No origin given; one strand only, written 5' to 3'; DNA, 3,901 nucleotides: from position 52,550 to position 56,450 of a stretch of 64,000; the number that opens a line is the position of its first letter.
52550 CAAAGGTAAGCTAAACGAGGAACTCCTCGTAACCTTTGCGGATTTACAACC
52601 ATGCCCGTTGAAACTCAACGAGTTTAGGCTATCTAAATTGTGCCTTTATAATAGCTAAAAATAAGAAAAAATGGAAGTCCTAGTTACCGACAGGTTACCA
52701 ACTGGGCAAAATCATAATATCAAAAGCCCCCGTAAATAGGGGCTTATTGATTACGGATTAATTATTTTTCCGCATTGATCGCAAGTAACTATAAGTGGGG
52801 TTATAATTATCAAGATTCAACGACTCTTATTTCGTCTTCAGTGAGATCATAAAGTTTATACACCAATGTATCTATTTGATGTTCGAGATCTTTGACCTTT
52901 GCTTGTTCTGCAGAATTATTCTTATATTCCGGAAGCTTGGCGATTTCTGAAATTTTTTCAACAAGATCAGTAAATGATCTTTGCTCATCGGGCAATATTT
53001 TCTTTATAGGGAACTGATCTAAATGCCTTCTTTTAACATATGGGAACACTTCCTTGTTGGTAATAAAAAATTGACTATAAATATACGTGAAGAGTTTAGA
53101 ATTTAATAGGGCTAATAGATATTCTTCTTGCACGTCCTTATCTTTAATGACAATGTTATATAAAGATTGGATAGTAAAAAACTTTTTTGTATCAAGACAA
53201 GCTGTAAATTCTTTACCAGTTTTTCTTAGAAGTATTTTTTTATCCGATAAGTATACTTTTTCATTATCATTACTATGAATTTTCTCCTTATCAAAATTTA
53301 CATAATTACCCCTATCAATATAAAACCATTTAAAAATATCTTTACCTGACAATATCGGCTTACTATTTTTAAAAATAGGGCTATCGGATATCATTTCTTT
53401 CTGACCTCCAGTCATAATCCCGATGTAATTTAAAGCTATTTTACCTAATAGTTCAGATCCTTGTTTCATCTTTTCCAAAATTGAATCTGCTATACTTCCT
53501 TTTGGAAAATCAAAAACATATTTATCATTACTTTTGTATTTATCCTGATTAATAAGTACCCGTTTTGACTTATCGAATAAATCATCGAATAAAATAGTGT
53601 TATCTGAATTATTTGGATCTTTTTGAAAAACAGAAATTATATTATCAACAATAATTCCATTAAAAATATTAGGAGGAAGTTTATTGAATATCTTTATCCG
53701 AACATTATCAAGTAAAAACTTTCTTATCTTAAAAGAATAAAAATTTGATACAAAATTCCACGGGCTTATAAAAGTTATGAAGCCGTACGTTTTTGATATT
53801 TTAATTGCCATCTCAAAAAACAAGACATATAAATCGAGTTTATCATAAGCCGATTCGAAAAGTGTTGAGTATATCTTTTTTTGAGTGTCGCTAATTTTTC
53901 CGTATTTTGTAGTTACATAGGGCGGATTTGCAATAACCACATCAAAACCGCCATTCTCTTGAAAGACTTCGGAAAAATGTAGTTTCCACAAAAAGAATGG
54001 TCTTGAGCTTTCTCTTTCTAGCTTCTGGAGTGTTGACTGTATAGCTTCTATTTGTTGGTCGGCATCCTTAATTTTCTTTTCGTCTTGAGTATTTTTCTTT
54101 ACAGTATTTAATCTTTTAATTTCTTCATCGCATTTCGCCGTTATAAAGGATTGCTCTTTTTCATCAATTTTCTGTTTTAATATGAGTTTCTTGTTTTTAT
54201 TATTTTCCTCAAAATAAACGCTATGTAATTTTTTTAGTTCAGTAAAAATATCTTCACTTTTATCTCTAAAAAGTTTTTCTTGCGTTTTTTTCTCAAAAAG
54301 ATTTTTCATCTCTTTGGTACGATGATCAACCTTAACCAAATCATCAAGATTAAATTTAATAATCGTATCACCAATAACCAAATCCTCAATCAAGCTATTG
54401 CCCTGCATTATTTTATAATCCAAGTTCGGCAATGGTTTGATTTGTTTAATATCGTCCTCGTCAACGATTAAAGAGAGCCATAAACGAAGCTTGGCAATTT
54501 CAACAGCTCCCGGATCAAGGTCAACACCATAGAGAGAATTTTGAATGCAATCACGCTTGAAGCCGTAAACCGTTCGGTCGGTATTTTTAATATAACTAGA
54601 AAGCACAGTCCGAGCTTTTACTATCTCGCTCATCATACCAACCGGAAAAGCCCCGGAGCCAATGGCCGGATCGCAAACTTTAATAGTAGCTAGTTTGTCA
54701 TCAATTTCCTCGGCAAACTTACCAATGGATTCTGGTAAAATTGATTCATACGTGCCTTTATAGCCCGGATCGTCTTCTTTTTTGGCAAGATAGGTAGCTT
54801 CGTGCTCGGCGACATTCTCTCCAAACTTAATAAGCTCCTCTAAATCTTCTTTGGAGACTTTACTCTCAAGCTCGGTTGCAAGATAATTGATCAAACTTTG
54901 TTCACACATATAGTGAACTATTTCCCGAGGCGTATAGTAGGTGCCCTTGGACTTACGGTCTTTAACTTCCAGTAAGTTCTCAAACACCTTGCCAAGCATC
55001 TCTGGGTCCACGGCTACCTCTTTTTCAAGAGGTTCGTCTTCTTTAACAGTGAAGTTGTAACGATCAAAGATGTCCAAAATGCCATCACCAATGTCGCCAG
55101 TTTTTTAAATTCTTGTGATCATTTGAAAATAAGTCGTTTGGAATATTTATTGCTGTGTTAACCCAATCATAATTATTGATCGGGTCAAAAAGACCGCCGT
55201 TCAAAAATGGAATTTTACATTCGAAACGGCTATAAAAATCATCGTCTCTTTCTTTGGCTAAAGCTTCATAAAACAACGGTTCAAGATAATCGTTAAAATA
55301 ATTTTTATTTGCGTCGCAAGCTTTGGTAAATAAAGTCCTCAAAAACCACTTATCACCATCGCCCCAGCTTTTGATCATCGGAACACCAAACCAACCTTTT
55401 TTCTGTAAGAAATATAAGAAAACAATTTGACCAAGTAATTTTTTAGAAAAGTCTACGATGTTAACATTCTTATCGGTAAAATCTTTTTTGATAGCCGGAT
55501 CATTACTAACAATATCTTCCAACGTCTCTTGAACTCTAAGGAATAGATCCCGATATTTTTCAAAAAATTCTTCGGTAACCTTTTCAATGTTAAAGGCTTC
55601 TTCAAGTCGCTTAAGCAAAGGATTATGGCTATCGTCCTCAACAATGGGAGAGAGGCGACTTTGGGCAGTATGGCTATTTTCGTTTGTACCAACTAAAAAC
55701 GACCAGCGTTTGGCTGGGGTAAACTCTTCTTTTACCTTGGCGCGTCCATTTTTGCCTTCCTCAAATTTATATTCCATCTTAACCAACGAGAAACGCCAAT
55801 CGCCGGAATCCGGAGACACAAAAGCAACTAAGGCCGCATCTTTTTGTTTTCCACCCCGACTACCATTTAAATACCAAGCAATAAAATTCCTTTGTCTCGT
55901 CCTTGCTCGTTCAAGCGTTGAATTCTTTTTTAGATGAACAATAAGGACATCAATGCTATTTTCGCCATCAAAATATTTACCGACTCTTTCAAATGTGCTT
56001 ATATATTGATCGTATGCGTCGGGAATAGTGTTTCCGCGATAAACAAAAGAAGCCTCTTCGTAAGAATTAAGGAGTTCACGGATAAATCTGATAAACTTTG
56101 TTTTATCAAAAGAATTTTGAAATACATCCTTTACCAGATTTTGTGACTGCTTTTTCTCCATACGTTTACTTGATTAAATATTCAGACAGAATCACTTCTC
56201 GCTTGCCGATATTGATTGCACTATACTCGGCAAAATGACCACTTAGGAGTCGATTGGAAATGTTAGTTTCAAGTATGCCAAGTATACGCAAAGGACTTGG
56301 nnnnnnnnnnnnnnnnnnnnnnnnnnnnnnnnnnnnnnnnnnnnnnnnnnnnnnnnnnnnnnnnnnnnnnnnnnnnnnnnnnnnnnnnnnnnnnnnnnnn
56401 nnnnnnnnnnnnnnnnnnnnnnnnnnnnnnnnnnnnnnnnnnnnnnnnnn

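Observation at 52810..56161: Large N6-adenine methyltransferase split by a frameshift at a homopolymeric A6/T6 tract: pseudogene, sequencing error or phase-variable switch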

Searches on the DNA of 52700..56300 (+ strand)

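Call 4: search_dna_similar(query=window:52700-56300:+, collection=phages, mode=near)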
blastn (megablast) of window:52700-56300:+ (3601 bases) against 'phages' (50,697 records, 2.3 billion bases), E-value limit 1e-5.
No match.
